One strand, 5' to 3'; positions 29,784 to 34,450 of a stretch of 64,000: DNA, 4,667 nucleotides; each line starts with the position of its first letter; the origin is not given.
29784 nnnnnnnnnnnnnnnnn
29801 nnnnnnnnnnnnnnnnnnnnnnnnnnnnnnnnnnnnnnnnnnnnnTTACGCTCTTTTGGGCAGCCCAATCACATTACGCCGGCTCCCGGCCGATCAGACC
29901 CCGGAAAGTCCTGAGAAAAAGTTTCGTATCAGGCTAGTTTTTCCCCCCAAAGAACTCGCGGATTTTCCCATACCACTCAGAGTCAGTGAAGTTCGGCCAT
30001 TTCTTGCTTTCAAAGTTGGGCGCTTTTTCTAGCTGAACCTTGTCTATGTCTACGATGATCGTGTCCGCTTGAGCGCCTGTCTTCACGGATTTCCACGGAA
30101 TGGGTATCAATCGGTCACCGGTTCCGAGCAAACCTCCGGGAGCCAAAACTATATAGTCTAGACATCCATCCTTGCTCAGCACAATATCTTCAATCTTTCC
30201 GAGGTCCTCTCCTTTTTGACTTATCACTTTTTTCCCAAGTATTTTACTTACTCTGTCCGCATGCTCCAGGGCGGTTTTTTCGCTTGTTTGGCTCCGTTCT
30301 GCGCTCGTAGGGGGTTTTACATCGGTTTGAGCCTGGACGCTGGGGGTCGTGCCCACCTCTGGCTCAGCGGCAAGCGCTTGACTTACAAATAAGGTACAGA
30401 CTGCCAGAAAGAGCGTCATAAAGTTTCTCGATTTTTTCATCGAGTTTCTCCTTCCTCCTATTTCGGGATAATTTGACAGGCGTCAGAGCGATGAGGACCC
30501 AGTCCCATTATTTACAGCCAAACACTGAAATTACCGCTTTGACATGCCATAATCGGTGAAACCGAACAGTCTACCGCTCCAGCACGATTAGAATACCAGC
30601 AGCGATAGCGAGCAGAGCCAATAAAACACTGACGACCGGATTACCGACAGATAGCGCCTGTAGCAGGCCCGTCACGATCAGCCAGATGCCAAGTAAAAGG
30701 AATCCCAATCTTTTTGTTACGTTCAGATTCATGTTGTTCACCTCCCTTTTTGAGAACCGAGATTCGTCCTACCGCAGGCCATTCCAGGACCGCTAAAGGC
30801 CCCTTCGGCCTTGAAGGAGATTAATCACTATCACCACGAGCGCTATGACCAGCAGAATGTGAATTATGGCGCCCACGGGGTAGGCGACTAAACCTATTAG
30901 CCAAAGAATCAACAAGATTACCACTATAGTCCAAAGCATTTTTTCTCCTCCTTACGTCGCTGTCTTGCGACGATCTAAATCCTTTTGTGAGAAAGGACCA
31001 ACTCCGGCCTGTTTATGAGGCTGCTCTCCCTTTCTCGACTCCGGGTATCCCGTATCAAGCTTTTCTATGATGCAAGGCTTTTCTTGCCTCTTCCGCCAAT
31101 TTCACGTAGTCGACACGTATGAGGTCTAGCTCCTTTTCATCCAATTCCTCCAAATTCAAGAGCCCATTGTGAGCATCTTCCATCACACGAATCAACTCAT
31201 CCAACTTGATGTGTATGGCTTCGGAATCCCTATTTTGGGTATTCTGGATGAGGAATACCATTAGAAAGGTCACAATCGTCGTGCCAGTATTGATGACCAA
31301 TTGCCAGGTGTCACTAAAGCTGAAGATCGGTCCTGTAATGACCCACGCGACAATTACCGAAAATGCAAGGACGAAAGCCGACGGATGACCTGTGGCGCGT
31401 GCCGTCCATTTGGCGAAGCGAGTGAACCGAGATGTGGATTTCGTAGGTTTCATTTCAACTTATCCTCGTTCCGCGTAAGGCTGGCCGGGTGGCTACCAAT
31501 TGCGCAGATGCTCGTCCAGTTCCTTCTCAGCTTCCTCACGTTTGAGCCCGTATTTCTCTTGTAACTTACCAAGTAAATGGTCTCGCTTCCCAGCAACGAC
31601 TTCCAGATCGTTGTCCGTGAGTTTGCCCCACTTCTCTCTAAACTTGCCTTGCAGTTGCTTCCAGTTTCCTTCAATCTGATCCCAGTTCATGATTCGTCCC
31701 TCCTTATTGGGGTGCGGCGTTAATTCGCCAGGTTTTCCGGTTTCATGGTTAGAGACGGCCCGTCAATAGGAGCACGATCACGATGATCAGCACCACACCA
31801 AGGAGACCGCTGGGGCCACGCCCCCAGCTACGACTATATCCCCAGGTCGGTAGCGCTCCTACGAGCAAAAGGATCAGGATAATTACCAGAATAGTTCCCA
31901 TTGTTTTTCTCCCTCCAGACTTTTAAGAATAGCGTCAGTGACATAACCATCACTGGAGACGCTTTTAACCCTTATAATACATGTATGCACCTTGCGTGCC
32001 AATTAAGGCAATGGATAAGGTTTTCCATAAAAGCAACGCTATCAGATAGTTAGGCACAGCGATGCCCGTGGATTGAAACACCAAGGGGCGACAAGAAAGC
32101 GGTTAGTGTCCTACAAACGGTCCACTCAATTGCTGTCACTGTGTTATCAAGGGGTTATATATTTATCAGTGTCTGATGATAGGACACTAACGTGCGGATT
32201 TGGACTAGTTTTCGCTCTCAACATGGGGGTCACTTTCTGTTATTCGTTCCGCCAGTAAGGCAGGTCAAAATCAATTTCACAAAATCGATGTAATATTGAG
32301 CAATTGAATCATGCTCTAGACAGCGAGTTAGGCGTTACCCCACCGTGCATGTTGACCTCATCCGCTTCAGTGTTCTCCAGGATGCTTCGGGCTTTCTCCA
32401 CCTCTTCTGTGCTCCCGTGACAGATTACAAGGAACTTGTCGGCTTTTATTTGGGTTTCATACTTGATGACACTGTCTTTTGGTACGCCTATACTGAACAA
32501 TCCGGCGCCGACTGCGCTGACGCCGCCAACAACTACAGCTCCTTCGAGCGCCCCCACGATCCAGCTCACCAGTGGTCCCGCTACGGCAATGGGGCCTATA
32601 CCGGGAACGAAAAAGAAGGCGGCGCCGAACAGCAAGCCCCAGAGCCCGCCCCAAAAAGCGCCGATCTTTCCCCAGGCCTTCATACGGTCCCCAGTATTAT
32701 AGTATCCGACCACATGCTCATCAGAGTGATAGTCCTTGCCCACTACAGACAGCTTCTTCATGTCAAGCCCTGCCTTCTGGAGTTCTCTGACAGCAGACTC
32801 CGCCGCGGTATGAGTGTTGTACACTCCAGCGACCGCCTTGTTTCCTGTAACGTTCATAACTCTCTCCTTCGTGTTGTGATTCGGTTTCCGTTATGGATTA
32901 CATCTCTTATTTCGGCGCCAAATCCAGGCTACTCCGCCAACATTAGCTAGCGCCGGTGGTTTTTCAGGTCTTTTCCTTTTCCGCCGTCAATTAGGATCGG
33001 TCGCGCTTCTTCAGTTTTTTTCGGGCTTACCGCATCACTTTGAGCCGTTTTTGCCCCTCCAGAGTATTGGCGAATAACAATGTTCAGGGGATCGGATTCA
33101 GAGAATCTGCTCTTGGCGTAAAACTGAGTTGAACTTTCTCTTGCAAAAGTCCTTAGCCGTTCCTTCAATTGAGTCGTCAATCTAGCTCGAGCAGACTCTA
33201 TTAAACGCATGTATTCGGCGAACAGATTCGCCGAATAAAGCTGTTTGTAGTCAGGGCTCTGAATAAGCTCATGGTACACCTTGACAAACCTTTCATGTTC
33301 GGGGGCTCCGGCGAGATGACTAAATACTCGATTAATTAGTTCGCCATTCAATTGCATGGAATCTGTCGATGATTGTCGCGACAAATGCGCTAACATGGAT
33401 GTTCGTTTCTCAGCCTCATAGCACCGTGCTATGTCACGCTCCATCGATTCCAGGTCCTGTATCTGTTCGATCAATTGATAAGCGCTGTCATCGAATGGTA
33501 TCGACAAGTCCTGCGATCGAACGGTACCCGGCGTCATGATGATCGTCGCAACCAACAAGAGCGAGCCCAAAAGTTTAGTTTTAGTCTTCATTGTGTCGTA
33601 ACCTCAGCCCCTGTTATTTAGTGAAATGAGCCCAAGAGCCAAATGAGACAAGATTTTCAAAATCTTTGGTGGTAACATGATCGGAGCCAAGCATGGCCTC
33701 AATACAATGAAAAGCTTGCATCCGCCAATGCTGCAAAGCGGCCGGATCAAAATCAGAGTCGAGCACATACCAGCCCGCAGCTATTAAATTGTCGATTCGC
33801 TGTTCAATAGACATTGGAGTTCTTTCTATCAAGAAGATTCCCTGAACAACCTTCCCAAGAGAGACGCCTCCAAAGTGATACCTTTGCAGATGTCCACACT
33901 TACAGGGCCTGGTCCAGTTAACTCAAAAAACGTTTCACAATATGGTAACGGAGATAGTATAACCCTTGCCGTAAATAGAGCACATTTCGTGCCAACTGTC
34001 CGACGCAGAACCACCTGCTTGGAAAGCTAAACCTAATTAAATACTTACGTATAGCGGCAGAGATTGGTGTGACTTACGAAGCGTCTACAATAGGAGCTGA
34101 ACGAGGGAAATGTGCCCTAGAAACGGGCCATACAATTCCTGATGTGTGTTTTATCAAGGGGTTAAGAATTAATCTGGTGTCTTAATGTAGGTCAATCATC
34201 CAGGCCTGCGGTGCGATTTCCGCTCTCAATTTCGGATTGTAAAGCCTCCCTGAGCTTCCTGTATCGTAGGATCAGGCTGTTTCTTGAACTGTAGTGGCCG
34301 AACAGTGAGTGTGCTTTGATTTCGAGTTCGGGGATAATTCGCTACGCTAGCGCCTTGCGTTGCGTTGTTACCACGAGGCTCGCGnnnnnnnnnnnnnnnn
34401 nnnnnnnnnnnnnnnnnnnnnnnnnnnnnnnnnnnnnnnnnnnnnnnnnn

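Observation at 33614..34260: Conserved intergenic element of about 180-280 bp present in three copies, two of them 5' of paralogous small ORFs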

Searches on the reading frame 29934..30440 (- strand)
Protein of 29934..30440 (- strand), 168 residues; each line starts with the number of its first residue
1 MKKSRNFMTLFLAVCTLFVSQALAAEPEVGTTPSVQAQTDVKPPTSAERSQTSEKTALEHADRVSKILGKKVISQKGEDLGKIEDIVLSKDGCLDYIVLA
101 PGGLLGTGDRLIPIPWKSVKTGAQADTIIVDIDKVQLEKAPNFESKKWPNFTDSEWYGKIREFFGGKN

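Call 15: search_protein_families(library=pfam, max_evalue=0.01, proteins=[window:29934-30440:-])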
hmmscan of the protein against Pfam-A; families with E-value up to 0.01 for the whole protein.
window:29934-30440:- (168 aa): 1 family
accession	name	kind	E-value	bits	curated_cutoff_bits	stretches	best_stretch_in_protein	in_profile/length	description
PF05239.21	PRC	-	4.5e-15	55.8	21.2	1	62-136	4-77/78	PRC-barrel domain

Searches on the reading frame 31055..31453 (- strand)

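Call 15: search_protein_families(library=pfam, max_evalue=0.01, proteins=[window:31055-31453:-])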
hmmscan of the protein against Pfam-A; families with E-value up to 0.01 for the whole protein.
window:31055-31453:- (132 aa): 1 family
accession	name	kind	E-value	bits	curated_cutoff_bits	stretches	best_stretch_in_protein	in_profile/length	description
PF04120.17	Iron_permease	-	3.2e-54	182.6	25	1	10-129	1-120/128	Low affinity iron permease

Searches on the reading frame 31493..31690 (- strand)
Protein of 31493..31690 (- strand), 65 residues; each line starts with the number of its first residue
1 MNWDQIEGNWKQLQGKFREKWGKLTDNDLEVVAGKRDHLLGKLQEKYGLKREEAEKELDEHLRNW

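Call 15: search_protein_families(library=pfam, max_evalue=0.01, proteins=[window:31493-31690:-])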
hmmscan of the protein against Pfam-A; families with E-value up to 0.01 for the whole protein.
window:31493-31690:- (65 aa): 1 family
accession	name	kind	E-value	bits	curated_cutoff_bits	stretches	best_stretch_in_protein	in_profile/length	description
PF05532.17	CsbD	-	3.7e-18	65.6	40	1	4-56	1-53/53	CsbD-like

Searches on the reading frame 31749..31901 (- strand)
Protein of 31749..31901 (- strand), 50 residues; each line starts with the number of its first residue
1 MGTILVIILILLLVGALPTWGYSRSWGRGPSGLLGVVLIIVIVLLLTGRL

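Call 15: search_protein_families(library=pfam, max_evalue=0.01, proteins=[window:31749-31901:-])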
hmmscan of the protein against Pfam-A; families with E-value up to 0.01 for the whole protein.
window:31749-31901:- (50 aa): 1 family
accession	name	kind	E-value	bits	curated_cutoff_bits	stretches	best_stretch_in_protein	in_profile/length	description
PF11752.14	DUF3309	-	5.1e-23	81.4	22.3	1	1-50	1-50/50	Protein of unknown function (DUF3309)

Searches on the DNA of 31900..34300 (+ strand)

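Call 16: search_dna_similar(query=window:33960-34260:+, collection=plasmids, mode=distant)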
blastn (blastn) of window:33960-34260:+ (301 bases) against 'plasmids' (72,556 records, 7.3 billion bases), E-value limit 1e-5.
No match.
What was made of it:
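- Tried and rejected: blastn of the element against plasmids: no match (call 16).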

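Call 29: search_rna_families(source=window, start=31900, end=34300, threshold=evalue, max_evalue=1)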
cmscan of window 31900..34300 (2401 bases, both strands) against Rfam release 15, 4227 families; matches with E-value up to 1: 0.
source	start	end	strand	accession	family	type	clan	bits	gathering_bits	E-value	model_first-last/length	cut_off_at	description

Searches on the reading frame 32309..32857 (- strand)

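Call 15: search_protein_families(library=pfam, max_evalue=0.01, proteins=[window:32309-32857:-])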
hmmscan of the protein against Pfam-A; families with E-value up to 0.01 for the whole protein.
window:32309-32857:- (182 aa): 2 families
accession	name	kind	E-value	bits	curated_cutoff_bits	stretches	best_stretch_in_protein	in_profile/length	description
PF11181.13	YflT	-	1.1e-07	32.7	26.2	1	9-76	2-69/99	Heat induced stress protein YflT domain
PF11821.13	ActD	-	1.8e-06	28.2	25.7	1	8-169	2-169/170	Alternative complex III, ActD subunit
